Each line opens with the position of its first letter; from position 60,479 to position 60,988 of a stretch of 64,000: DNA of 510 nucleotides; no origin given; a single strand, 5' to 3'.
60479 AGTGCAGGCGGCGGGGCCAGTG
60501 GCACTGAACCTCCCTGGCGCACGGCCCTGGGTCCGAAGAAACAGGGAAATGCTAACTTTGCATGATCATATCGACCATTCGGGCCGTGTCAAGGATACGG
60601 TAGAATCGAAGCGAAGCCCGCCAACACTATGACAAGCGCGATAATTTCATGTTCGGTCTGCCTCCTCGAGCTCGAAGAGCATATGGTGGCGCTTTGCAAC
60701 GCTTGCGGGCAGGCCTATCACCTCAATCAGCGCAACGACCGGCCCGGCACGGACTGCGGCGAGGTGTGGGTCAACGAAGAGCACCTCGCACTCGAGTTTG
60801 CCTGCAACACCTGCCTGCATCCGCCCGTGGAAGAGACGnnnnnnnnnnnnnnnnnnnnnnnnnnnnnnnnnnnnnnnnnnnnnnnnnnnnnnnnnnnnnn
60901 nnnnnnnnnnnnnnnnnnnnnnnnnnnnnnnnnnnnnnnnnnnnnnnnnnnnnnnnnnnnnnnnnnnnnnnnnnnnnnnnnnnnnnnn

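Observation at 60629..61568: Three-gene operon with two paralogous PHD-like C4HC3 zinc fingers (one fused to an HTH) and a small membrane protein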

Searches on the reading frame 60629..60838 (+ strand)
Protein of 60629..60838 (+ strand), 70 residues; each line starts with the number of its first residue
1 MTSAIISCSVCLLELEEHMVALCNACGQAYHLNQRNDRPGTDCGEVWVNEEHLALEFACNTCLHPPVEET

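Call 32: search_protein_representatives(alignment_id=A5)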
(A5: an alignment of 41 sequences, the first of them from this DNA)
Query: 41 sequences, 71 profile positions. Proteins with E-value up to 0.001 (for the whole library): 201; up to 1e-10: 85; up to 1e-30: 0. The best 150 are listed.
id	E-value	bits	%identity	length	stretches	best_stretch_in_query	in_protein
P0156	1.9e-30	120.6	-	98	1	1-70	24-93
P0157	2.0e-30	120.5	-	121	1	1-67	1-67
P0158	2.1e-27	110.8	-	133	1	5-69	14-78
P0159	1.8e-25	104.6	-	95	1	6-66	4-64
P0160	6.0e-24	99.8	-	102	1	6-69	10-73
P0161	1.1e-23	98.9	-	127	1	4-69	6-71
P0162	1.2e-23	98.7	-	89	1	7-65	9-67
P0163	1.6e-23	98.4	-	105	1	6-65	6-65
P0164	5.7e-22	93.4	-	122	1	7-68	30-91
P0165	1.0e-21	92.6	-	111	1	1-51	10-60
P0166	2.9e-21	91.2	-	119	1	7-69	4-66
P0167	5.9e-21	90.2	-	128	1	1-69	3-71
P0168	6.7e-21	90.0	-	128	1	1-67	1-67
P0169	1.4e-20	89.0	-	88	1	4-68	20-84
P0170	1.5e-20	88.9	-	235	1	1-57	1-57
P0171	3.8e-20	87.6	-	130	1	4-65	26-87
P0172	4.4e-20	87.4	-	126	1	2-66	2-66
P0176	2.2e-19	85.1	-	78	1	6-65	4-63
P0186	2.5e-17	78.6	-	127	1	6-69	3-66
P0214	2.4e-13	65.8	-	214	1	6-69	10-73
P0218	5.0e-13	64.8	-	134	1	7-69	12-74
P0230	1.6e-11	59.9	-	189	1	5-69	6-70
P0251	4.9e-10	55.2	-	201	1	5-67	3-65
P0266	6.7e-09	51.5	-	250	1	4-67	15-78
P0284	7.0e-08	48.3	-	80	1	6-68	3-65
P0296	3.4e-07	46.1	-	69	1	7-67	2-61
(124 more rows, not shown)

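Call 34: search_protein_families(library=pfam, proteins=[P0214, P0230, P0251, P0266, P0176, P0159, P0171, P0163, P0186, P0218], max_evalue=0.1)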
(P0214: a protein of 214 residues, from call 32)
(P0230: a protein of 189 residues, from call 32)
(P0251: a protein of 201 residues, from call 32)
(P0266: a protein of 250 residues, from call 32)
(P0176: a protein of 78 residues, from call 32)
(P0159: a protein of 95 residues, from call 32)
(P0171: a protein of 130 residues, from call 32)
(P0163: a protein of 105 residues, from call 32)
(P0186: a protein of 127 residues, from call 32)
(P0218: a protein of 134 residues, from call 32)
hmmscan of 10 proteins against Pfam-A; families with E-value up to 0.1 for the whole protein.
P0214 (214 aa): 2 families
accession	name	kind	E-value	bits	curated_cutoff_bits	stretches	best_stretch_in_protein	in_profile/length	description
PF00628.35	PHD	-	0.0054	17.2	24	1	12-66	1-47/47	PHD-finger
PF05191.20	ADK_lid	-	0.05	13.9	26.6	0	27-46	3-24/36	Adenylate kinase, active site lid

P0230 (189 aa): 0 families

P0251 (201 aa): 2 families
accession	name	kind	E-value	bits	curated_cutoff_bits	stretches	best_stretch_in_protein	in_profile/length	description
PF23004.2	PHDvar_NSD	-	0.0019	18.6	27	1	6-31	1-26/47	Histone-lysine N-methyltransferase NSD-like, variant PHD zinc finger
PF00628.35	PHD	-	0.071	13.6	24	0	6-60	1-47/47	PHD-finger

P0266 (250 aa): 0 families

P0176 (78 aa): 4 families
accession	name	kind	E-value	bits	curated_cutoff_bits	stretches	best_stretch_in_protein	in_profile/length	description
PF03107.22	C1_2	-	0.013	16.3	26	1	3-30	17-45/48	C1 domain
PF18912.6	DZR_2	-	0.045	14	27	0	5-30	9-33/56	Double zinc ribbon domain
PF05191.20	ADK_lid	-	0.054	13.8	26.6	0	4-17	22-35/36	Adenylate kinase, active site lid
PF25169.1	DUF7830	-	0.06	13.7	27.5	0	4-36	35-62/72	Domain of unknown function (DUF7830)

P0159 (95 aa): 4 families
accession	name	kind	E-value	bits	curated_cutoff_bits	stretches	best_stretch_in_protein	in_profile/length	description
PF09889.16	DUF2116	-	0.0015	18.9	26.8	1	6-34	6-34/59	Probable treble clef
PF23475.1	zf-Tbcl_FmdE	-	0.017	15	23.2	1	4-26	8-30/35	FmdE treble clef zinc finger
PF14446.12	Prok-RING_1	-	0.055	13.9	29.1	0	5-30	6-32/54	Prokaryotic RING finger family 1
PF18912.6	DZR_2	-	0.063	13.6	27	0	6-44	10-45/56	Double zinc ribbon domain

P0171 (130 aa): 4 families
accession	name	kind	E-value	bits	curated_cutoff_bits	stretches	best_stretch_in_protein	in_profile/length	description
PF14446.12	Prok-RING_1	-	0.00016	22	29.1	1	26-55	3-33/54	Prokaryotic RING finger family 1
PF00628.35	PHD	-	0.0066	16.9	24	1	30-55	1-26/47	PHD-finger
PF18912.6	DZR_2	-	0.049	13.9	27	0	29-68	9-45/56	Double zinc ribbon domain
PF14260.11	zf-C4pol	-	0.084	13.6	28.9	0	30-84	1-48/70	C4-type zinc-finger of DNA polymerase delta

P0163 (105 aa): 0 families

P0186 (127 aa): 2 families
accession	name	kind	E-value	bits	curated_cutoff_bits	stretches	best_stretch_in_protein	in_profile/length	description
PF12728.13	HTH_17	-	0.00069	20.3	27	1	77-116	8-47/51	Helix-turn-helix domain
PF00628.35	PHD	-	0.03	14.8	24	0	5-30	1-26/47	PHD-finger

P0218 (134 aa): 0 families

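Call 35: list_cluster_members(proteins=[P0214, P0230, P0251, P0266, P0176, P0159, P0171, P0163, P0186, P0218])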
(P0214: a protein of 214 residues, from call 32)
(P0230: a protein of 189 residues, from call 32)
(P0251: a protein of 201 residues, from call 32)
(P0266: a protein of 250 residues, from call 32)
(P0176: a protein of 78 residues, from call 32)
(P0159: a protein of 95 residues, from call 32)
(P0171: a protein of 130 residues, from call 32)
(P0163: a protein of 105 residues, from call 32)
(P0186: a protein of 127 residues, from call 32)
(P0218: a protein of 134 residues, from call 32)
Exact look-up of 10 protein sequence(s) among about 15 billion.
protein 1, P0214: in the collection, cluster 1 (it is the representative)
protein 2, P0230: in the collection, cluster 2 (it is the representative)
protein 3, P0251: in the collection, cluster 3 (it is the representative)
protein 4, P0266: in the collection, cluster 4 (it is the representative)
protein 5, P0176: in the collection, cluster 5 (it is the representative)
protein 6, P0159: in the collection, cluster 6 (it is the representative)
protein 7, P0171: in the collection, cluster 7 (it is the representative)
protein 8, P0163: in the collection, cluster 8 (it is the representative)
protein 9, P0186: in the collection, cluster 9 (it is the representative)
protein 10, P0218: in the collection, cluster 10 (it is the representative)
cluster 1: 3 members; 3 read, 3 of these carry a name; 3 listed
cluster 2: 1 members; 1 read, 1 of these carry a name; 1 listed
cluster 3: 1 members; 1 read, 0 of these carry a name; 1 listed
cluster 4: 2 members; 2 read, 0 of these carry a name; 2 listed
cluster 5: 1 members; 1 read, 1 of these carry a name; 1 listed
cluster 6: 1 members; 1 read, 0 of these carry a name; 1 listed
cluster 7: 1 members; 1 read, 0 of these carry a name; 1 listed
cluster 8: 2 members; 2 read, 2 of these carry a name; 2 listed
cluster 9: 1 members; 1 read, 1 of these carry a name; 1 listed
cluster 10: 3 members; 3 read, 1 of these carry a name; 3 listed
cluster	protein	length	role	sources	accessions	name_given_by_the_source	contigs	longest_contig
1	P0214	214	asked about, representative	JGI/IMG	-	hypothetical protein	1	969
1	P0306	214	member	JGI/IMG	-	hypothetical protein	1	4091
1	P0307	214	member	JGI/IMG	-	hypothetical protein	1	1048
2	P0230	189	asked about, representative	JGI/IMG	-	hypothetical protein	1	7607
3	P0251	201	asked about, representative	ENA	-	-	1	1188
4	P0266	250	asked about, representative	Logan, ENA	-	-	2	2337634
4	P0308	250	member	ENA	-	-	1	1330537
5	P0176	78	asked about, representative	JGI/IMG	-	hypothetical protein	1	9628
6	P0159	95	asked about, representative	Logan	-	-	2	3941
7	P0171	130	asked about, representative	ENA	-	-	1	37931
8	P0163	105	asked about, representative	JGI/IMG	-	hypothetical protein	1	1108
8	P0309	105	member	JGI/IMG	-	hypothetical protein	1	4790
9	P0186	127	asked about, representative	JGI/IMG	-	hypothetical protein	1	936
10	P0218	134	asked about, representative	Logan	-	-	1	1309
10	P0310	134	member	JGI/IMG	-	hypothetical protein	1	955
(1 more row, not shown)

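Call 36: find_encoding_contigs(protein=P0266, flank=6000, max_places=3)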
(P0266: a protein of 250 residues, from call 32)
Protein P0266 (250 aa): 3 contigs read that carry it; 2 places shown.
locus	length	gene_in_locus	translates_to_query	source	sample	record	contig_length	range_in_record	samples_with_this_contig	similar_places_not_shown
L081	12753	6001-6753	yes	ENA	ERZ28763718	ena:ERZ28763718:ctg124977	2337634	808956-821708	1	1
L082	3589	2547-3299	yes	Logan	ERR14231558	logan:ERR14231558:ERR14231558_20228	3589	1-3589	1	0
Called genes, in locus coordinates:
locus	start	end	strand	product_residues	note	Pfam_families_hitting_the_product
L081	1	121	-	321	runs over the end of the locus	PF06414:Zeta_toxin (weak), PF13191:AAA_16 (weak), PF13604:AAA_30 (faint), PF00448:SRP54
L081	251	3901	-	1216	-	PF02463:SMC_N, PF13175:AAA_15 (weak), PF13304:AAA_21 (weak), PF13476:AAA_23, PF13555:AAA_29 (weak), PF06470:SMC_hinge, PF13304:AAA_21 (weak)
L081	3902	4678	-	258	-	PF14622:Ribonucleas_3_3, PF00636:Ribonuclease_3, PF00035:dsrm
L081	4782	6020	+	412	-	PF01743:PolyA_pol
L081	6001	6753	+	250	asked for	-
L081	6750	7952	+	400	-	PF12242:Eno-Rase_NADH_b, PF12241:Enoyl_reductase, PF07055:Eno-Rase_FAD_bd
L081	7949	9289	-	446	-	-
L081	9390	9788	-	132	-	PF00903:Glyoxalase (weak), PF18029:Glyoxalase_6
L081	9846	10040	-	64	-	-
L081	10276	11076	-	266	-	PF00753:Lactamase_B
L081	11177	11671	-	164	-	PF12172:zf-ChsH2, PF01796:OB_ChsH2_C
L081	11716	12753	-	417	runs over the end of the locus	PF22691:Thiolase_C_1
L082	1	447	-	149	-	?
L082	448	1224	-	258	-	PF14622:Ribonucleas_3_3, PF00636:Ribonuclease_3, PF00035:dsrm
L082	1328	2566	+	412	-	PF01743:PolyA_pol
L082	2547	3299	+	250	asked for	-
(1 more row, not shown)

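Call 38: find_encoding_contigs(protein=P0171, flank=5000, max_places=2)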
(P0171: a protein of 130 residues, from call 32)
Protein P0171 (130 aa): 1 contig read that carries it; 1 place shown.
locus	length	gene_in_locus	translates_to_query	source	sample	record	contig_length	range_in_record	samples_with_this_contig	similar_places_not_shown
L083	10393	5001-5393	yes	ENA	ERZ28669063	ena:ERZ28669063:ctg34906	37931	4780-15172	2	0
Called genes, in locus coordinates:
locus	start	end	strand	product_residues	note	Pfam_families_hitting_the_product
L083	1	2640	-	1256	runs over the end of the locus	-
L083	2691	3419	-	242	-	PF14622:Ribonucleas_3_3, PF00636:Ribonuclease_3, PF00035:dsrm, PF14709:DND1_DSRM (weak)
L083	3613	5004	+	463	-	PF01743:PolyA_pol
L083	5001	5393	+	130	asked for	-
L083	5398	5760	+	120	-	-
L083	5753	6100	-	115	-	-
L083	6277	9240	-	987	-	PF00929:RNase_T, PF01612:DNA_pol_A_exo1 (weak), PF00270:DEAD (weak), PF13307:Helicase_C_2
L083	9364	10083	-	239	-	PF13263:PHP_C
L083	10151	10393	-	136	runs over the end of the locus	-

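Call 39: find_encoding_contigs(protein=P0176, flank=5000, max_places=2)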
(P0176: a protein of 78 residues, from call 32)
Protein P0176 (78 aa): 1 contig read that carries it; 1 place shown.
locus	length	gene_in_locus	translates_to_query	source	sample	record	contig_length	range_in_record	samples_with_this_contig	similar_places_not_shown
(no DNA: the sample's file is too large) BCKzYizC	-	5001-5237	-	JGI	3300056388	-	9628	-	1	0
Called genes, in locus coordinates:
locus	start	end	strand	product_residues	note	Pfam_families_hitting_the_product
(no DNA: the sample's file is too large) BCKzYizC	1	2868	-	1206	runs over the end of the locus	PF02463:SMC_N, PF13175:AAA_15, PF13304:AAA_21 (weak), PF13476:AAA_23, PF13555:AAA_29 (weak), PF06470:SMC_hinge, PF13304:AAA_21 (weak)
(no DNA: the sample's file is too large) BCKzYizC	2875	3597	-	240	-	PF14622:Ribonucleas_3_3, PF00636:Ribonuclease_3, PF00035:dsrm, PF14709:DND1_DSRM (faint)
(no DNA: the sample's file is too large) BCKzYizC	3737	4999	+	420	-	PF01743:PolyA_pol, PF12627:PolyA_pol_RNAbd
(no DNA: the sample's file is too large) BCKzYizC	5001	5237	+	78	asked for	-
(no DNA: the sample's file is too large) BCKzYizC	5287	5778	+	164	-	?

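Call 40: find_encoding_contigs(protein=P0230, flank=5000, max_places=2)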
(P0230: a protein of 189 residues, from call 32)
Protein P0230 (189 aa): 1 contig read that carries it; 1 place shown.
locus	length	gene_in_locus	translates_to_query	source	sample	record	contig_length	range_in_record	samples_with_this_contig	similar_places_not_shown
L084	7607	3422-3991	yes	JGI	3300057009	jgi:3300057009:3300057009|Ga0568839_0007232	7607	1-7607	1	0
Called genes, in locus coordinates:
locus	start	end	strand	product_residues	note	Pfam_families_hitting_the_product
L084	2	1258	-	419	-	?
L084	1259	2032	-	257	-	PF14622:Ribonucleas_3_3, PF00636:Ribonuclease_3, PF00035:dsrm, PF14709:DND1_DSRM (weak)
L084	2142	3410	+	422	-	PF01743:PolyA_pol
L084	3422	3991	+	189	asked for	-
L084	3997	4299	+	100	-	-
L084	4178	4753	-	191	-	PF00583:Acetyltransf_1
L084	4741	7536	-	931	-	PF00929:RNase_T, PF00270:DEAD (faint), PF13307:Helicase_C_2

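Call 44: find_homologous_proteins(query=A6, max_evalue=0.001)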
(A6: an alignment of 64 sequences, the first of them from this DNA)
Query A6 (64 sequences) (70 aa, profile of the alignment): 68 proteins with E <= 0.001 among 83 candidates.
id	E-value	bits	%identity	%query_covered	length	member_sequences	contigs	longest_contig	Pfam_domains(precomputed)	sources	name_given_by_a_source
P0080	2.6e-21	93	61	80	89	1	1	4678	-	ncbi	-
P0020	7.5e-21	91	67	90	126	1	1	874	PF12728.14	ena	-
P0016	1.0e-20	91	74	93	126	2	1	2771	-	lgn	-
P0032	1.3e-20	91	72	93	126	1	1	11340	-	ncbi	ncbi:MAG: hypothetical protein ACR2HN_01500 [Tepidiformaceae bacterium]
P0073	1.6e-20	90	66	84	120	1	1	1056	-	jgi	jgi:hypothetical protein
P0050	2.0e-20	90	62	99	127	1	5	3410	-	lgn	-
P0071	2.0e-20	90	62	93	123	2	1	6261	-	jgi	jgi:hypothetical protein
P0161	2.5e-20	90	61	81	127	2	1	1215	-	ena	-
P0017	3.9e-20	89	62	97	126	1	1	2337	-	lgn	-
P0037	5.4e-20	89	68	93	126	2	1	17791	-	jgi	jgi:hypothetical protein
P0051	5.6e-20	89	73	90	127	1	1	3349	-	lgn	-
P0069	8.9e-20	88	63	93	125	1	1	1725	-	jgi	jgi:hypothetical protein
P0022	1.2e-19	88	63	93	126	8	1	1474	PF12728.14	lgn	-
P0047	1.2e-19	88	66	91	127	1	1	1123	PF12728.14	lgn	-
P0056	1.2e-19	87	65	94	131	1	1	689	PF12728.14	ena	-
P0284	8.1e-17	78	30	81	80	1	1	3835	-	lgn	-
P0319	4.8e-14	70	36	91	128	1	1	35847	-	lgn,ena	-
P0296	5.5e-14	69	29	83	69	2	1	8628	-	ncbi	ncbi:hypothetical protein ACFLTS_05675 [Chloroflexota bacterium]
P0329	8.2e-13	66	39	80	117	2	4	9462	-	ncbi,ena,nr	ncbi:MAG: hypothetical protein DWI58_11510 [Chloroflexi bacterium]|nr:MAG: hypothetical protein DWI5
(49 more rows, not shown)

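Call 45: find_encoding_contigs(protein=P0296, flank=5000, max_places=2)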
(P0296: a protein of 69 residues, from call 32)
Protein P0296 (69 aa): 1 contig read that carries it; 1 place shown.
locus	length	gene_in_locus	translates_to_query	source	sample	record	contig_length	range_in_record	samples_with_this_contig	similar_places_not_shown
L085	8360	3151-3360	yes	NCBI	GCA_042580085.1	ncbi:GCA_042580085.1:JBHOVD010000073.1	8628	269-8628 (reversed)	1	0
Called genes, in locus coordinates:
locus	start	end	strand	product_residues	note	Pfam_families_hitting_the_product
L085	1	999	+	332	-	PF00005:ABC_tran (weak)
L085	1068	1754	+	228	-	PF01844:HNH, PF14279:HNH_5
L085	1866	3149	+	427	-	PF01743:PolyA_pol, PF12627:PolyA_pol_RNAbd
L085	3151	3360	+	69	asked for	-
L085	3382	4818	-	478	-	PF00083:Sugar_tr, PF07690:MFS_1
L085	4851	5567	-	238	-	PF07161:LppX_LprAFG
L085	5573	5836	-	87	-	PF04193:PQ-loop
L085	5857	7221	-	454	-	PF01546:Peptidase_M20, PF07687:M20_dimer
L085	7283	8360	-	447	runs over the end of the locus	PF13307:Helicase_C_2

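Call 46: find_encoding_contigs(protein=P0319, flank=5000, max_places=2)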
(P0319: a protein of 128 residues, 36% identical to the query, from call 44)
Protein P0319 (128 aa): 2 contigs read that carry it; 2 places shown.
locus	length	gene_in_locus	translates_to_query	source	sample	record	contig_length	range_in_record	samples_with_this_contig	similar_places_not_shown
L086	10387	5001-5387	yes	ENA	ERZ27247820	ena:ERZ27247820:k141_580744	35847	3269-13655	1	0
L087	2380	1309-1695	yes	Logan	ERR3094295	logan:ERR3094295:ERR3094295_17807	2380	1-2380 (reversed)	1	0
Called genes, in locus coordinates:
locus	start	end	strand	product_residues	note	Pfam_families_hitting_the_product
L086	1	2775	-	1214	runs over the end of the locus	PF02463:SMC_N, PF13175:AAA_15 (weak), PF13304:AAA_21 (weak), PF13476:AAA_23, PF13555:AAA_29 (faint), PF06470:SMC_hinge, PF13304:AAA_21 (weak)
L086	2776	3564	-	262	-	PF14622:Ribonucleas_3_3, PF00636:Ribonuclease_3, PF00035:dsrm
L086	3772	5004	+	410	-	PF01743:PolyA_pol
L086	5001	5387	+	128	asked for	-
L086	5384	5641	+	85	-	-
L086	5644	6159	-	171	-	PF00583:Acetyltransf_1 (weak)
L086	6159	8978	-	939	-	PF00929:RNase_T, PF00270:DEAD (weak), PF13307:Helicase_C_2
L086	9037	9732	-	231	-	PF13263:PHP_C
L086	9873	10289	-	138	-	-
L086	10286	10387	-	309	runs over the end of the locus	PF00288:GHMP_kinases_N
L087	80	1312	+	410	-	PF01743:PolyA_pol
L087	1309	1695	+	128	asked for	-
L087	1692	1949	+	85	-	-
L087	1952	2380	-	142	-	?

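Call 47: find_encoding_contigs(protein=P0329, flank=5000, max_places=2)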
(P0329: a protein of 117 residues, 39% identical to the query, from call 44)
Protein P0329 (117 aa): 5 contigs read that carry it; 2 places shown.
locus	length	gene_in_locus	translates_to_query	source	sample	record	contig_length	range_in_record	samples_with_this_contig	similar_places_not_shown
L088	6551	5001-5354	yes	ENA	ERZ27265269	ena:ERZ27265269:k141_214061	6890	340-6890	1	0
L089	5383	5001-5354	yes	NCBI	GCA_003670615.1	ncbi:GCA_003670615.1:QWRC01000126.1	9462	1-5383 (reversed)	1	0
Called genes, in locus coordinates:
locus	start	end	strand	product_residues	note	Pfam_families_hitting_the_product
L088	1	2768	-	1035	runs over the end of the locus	?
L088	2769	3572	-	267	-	PF14622:Ribonucleas_3_3, PF00636:Ribonuclease_3, PF00035:dsrm, PF14709:DND1_DSRM (faint)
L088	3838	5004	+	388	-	PF01743:PolyA_pol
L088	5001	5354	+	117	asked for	-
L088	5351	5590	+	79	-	-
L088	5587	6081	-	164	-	PF00583:Acetyltransf_1 (weak)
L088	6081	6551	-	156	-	?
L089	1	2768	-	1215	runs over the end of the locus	PF02463:SMC_N, PF13175:AAA_15 (weak), PF13304:AAA_21 (weak), PF13476:AAA_23, PF13555:AAA_29 (faint), PF06470:SMC_hinge, PF13304:AAA_21 (weak)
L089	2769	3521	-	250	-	PF14622:Ribonucleas_3_3, PF00636:Ribonuclease_3, PF14709:DND1_DSRM (faint), PF00035:dsrm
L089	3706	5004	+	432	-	PF01743:PolyA_pol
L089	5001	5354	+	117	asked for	-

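Call 61: find_encoding_contigs(protein=P0172, flank=5000, max_places=2)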
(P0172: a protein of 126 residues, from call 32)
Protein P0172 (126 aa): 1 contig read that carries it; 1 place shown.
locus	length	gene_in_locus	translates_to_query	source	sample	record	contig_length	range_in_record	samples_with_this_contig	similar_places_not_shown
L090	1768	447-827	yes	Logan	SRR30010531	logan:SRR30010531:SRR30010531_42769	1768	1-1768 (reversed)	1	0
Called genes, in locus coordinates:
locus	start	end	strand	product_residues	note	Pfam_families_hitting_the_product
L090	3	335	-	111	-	?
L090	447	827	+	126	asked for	-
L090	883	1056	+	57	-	-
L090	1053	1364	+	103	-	-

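Call 62: find_encoding_contigs(protein=P0284, flank=5000, max_places=2)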
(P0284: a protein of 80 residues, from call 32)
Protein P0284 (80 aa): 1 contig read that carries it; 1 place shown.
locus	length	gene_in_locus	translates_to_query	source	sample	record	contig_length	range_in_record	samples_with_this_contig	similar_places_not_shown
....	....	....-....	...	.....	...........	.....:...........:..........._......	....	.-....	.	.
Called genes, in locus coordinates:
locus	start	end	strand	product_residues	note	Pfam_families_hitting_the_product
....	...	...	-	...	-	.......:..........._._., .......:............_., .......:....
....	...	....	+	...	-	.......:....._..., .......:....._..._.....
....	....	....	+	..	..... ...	-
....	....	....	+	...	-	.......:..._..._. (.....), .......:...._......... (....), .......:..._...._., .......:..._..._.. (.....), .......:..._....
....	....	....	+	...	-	?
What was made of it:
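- In 7/8 this pair lies divergent from rnc(-smc) (calls 36, 38, 39, 40, 45, 46, 47, 62).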
